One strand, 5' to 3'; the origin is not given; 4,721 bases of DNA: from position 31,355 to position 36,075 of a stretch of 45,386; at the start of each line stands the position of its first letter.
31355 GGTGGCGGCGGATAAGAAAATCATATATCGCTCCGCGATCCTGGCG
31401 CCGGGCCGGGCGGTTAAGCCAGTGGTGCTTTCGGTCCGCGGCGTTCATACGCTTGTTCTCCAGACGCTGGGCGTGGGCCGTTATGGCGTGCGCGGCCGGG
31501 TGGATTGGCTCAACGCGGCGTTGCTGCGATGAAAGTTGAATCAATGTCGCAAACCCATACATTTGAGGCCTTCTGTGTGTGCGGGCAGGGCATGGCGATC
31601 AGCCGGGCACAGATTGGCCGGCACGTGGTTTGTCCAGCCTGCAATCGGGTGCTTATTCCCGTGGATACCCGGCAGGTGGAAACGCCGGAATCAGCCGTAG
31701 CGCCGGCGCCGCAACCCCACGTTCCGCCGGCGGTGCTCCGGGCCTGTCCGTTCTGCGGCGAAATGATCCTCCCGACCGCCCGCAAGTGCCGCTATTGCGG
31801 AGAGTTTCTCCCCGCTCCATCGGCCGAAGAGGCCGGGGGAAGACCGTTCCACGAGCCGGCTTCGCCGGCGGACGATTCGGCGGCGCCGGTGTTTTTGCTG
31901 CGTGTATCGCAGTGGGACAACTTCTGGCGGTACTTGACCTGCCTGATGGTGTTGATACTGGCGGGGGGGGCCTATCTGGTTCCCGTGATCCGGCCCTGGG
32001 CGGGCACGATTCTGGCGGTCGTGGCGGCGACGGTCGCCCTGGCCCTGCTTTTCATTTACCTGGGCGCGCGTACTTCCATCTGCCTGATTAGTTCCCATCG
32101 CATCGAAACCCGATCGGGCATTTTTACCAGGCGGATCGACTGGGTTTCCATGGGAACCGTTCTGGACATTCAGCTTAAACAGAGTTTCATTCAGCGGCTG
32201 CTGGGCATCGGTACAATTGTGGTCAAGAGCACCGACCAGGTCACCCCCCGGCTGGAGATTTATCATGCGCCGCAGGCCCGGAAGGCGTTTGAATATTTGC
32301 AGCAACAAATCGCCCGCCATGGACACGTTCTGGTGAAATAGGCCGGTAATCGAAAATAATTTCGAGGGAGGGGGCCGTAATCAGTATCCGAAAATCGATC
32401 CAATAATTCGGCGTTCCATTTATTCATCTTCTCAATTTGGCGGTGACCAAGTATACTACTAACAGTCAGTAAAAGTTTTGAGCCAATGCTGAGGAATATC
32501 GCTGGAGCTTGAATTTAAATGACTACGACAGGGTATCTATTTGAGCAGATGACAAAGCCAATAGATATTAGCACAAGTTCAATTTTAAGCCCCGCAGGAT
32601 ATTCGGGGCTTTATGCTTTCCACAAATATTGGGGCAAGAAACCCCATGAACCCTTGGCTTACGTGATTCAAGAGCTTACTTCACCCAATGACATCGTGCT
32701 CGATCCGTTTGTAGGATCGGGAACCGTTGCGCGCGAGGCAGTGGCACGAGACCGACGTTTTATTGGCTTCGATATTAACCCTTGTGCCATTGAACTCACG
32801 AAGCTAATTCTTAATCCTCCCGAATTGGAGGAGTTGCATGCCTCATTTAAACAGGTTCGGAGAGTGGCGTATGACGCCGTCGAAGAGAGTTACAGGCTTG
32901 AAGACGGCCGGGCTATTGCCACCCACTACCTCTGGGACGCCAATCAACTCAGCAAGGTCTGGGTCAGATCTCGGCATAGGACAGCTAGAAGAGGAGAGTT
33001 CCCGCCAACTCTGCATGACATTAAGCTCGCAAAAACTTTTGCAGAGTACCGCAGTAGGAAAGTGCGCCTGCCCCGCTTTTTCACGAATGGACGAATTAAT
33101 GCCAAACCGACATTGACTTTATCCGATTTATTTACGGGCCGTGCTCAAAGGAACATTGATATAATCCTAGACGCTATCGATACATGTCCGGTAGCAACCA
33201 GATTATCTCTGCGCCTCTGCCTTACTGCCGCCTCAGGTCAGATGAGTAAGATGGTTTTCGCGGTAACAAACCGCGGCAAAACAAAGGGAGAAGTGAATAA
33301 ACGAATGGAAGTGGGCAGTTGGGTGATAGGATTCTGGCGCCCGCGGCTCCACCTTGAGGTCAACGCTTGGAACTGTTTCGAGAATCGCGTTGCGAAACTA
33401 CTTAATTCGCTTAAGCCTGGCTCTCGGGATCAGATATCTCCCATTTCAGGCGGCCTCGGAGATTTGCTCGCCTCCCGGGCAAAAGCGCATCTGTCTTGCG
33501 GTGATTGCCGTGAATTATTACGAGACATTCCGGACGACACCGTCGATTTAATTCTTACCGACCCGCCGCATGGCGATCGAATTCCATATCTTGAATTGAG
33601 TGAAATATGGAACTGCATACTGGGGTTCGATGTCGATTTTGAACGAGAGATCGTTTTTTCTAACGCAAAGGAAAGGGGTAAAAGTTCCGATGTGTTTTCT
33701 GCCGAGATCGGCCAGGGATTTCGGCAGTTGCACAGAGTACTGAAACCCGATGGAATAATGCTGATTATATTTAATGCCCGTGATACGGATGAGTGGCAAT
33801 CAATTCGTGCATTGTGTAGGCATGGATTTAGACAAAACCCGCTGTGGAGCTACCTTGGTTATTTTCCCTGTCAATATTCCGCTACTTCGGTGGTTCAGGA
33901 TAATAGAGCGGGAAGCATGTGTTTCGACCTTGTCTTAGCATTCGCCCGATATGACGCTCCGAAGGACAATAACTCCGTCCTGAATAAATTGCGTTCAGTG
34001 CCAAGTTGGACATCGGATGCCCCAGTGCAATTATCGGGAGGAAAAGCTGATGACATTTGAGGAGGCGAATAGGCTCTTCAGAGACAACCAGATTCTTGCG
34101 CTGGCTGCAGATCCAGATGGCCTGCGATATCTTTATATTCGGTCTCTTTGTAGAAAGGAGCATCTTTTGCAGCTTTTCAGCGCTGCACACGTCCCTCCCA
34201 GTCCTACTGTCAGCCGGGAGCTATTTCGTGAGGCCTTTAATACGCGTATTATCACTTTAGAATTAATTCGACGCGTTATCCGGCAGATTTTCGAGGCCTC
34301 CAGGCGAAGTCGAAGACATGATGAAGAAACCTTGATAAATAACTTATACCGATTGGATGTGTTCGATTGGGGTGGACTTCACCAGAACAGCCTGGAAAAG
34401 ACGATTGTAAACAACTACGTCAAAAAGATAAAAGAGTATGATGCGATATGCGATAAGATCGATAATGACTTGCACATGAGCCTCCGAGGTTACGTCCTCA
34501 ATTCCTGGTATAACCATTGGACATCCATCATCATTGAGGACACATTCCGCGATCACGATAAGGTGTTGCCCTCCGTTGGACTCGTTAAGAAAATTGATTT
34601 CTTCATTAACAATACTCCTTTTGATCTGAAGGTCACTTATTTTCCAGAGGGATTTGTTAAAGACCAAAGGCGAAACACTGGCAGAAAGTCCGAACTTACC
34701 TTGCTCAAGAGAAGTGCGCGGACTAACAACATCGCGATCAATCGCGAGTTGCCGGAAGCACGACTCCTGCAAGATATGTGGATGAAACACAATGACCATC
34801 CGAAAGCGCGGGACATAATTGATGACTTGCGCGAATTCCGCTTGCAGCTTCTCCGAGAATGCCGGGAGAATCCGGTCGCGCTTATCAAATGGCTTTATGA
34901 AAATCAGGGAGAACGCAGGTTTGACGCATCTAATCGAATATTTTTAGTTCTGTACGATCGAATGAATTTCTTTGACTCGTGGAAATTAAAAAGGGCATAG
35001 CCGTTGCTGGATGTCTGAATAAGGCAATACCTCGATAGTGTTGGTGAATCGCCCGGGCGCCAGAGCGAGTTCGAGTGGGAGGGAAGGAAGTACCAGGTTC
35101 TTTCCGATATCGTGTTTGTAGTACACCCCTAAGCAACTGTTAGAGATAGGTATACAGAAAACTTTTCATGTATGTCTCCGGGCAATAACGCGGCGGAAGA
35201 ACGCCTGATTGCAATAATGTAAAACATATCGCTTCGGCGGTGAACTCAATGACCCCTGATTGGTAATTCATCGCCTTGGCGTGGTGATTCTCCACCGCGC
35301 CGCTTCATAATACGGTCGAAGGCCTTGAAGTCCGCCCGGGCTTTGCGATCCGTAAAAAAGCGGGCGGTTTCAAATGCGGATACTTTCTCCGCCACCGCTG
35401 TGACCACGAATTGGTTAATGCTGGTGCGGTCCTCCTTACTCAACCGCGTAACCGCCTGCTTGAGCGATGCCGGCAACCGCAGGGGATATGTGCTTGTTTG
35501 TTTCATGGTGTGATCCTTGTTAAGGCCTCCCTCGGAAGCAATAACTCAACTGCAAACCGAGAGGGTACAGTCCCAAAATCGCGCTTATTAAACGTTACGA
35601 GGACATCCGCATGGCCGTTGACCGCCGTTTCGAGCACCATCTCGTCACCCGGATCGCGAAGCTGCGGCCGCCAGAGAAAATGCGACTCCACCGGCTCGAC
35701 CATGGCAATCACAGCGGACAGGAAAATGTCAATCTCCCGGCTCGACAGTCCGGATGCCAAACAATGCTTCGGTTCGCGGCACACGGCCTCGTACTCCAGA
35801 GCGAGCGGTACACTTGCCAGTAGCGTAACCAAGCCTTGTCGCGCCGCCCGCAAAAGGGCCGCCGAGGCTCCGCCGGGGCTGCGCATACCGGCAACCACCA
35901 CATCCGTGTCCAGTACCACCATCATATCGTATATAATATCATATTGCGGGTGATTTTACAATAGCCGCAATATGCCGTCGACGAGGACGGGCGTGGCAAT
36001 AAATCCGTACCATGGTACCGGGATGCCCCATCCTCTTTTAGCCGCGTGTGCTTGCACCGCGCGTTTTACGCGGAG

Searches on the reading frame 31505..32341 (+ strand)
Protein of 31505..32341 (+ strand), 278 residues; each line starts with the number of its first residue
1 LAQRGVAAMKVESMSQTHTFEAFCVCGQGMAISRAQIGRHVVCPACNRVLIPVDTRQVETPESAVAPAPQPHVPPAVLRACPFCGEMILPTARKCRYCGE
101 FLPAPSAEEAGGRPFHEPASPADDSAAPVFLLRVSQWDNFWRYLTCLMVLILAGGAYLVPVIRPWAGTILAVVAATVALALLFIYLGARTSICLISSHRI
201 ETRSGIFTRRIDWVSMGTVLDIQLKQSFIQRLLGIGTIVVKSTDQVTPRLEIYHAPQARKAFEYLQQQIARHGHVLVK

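Call 64: search_protein_families(library=pfam, proteins=[window:31505-32341:+], max_evalue=0.0001)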
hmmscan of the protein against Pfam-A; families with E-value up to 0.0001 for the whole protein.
window:31505-32341:+ (278 aa): 2 families
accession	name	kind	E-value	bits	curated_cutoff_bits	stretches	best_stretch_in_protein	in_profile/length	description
PF03703.20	bPH_2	-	3.3e-12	46.9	22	1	195-265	8-78/78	Bacterial PH domain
PF13248.11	Zn_ribbon_3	-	7.5e-05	22.5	27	0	80-100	4-24/26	zinc-ribbon domain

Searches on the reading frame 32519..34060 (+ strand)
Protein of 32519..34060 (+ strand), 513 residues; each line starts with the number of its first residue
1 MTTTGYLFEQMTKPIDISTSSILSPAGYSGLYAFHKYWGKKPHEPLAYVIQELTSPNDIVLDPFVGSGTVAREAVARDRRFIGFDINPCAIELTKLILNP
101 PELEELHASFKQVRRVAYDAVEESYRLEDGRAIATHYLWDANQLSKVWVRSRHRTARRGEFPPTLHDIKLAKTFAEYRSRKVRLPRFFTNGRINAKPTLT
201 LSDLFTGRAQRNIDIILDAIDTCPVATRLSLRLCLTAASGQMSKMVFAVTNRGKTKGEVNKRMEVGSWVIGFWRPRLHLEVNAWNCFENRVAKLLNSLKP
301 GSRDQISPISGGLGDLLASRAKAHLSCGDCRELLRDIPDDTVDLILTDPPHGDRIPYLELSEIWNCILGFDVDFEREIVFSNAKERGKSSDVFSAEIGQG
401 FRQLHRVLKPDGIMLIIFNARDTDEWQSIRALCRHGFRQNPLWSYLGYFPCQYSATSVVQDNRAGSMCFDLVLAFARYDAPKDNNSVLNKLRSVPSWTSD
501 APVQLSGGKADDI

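Call 3: search_protein_families(library=pfam, proteins=[window:32519-34060:+], max_evalue=0.01)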
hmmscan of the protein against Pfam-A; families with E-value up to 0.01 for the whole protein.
window:32519-34060:+ (513 aa): 7 families
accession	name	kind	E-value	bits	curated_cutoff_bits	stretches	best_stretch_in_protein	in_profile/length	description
PF01555.25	N6_N4_Mtase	-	1.5e-18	68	26.7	1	36-94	161-219/221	DNA methylase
PF02086.21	MethyltransfD12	-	2e-05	24.9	22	1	46-112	8-75/253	D12 class N6 adenine-specific DNA methyltransferase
PF01170.24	UPF0020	-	3.9e-05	23.9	22.3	0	46-79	16-51/197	RMKL-like, methyltransferase domain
PF13649.12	Methyltransf_25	-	0.00045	21.3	27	0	60-110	1-55/97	Methyltransferase domain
PF13847.12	Methyltransf_31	-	0.00072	19.7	27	0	56-95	3-45/145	Methyltransferase domain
PF03602.21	Cons_hypoth95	-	0.0036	17.4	24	0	57-96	42-82/182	Conserved hypothetical protein 95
PF08241.18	Methyltransf_11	-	0.0077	17.3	21.2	0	397-416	76-95/95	Methyltransferase domain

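Call 4: search_protein_families(library=padloc, proteins=[window:32519-34060:+], max_evalue=0.01)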
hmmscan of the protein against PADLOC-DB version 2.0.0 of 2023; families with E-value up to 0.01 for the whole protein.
window:32519-34060:+ (513 aa): 67 families (the best 25 are shown)
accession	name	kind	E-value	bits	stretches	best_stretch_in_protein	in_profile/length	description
PDLC03319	MTase_II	-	4e-43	146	1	35-431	2-382/503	Type II methyltransferase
PDLC03367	MTase_II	-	1.3e-40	137.3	2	186-440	208-445/633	Type II methyltransferase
PDLC03312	MTase_II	-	6.1e-22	75.2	2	22-129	779-887/1344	Type II methyltransferase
PDLC02541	PglX|PglXI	-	5.7e-20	69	2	178-437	356-588/919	PglXI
PDLC03371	MTase_II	-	1.4e-18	65.4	2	39-97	193-251/260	Type II methyltransferase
PDLC03299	MTase_II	-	2.5e-17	61.3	2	40-99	199-258/296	Type II methyltransferase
PDLC03325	MTase_II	-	1.9e-16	57.8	2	47-114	82-149/426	Type II methyltransferase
PDLC03387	MTase_II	-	2.1e-15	54.6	2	43-95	220-272/289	Type II methyltransferase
PDLC03265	MTase_II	-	3.2e-15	54.4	2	36-95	266-325/333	Type II methyltransferase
PDLC03380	MTase_II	-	5.7e-15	53.4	2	33-107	33-107/393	Type II methyltransferase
PDLC03228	MTase_II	-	9.2e-15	53.1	1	38-90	145-197/227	Type II methyltransferase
PDLC03353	MTase_II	-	2.9e-14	51.2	2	50-95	202-247/260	Type II methyltransferase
PDLC03339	MTase_II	-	2.1e-13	47.8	1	37-99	210-272/399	Type II methyltransferase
PDLC03216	MTase_II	-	3.3e-13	47.4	2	40-133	197-295/364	Type II methyltransferase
PDLC04134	mad2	-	4.9e-13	46.7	2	322-438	340-418/492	mads_2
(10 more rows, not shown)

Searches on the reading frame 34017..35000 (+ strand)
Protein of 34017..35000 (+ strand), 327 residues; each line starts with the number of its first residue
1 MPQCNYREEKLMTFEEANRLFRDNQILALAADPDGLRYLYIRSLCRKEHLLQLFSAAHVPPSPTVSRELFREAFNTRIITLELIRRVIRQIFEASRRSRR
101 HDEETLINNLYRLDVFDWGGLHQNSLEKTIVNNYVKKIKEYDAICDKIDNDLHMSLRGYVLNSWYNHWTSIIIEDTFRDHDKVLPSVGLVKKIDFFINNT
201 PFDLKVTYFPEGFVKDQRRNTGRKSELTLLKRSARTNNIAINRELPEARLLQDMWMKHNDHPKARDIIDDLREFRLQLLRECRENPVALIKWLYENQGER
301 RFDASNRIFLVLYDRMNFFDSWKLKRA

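Call 3: search_protein_families(library=pfam, proteins=[window:34017-35000:+], max_evalue=0.01)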
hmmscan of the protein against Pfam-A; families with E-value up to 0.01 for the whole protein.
window:34017-35000:+ (327 aa): 0 families

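Call 4: search_protein_families(library=padloc, proteins=[window:34017-35000:+], max_evalue=0.01)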
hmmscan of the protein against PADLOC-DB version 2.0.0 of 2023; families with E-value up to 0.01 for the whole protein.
window:34017-35000:+ (327 aa): 0 families

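Call 7: search_protein_families(library=ncbifam, proteins=[window:34017-35000:+], max_evalue=0.01)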
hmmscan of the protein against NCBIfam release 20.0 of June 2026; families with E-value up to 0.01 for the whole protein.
window:34017-35000:+ (327 aa): 0 families

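Call 62: search_solved_structures(query=window:34017-35000:+, max_evalue=1)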
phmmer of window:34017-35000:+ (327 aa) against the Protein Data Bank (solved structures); distinct sequences matched with E-value up to 1: 0.

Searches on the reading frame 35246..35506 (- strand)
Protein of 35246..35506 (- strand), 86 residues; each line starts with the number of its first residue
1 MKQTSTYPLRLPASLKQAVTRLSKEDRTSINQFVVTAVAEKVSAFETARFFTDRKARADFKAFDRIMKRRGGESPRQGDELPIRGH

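Call 3: search_protein_families(library=pfam, proteins=[window:35246-35506:-], max_evalue=0.01)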
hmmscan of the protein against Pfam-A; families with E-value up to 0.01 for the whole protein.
window:35246-35506:- (86 aa): 0 families

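Call 7: search_protein_families(library=ncbifam, proteins=[window:35246-35506:-], max_evalue=0.01)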
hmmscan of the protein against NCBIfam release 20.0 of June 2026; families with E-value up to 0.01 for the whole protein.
window:35246-35506:- (86 aa): 1 family
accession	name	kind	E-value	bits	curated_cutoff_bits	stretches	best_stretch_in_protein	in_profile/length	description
NF041551.1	YlcI_YnfO_N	subfamily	4.2e-06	26.7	30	1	8-42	6-39/42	YlcI/YnfO family protein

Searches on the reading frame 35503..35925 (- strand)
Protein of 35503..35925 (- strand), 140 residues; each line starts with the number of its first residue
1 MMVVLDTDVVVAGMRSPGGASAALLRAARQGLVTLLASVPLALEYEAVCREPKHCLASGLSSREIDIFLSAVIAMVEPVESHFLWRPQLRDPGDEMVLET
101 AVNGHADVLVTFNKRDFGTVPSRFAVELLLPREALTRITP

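Call 3: search_protein_families(library=pfam, proteins=[window:35503-35925:-], max_evalue=0.01)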
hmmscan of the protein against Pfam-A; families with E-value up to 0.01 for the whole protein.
window:35503-35925:- (140 aa): 3 families
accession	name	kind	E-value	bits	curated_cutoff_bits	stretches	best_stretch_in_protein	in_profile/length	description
PF13470.12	PIN_3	-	7.4e-20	72.3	27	1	3-115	2-115/115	PIN domain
PF24109.1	DUF7384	-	0.0025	18.3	27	0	2-51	6-55/153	Family of unknown function (DUF7384)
PF01850.27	PIN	-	0.0029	18.6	23.6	1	3-117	1-114/120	PIN domain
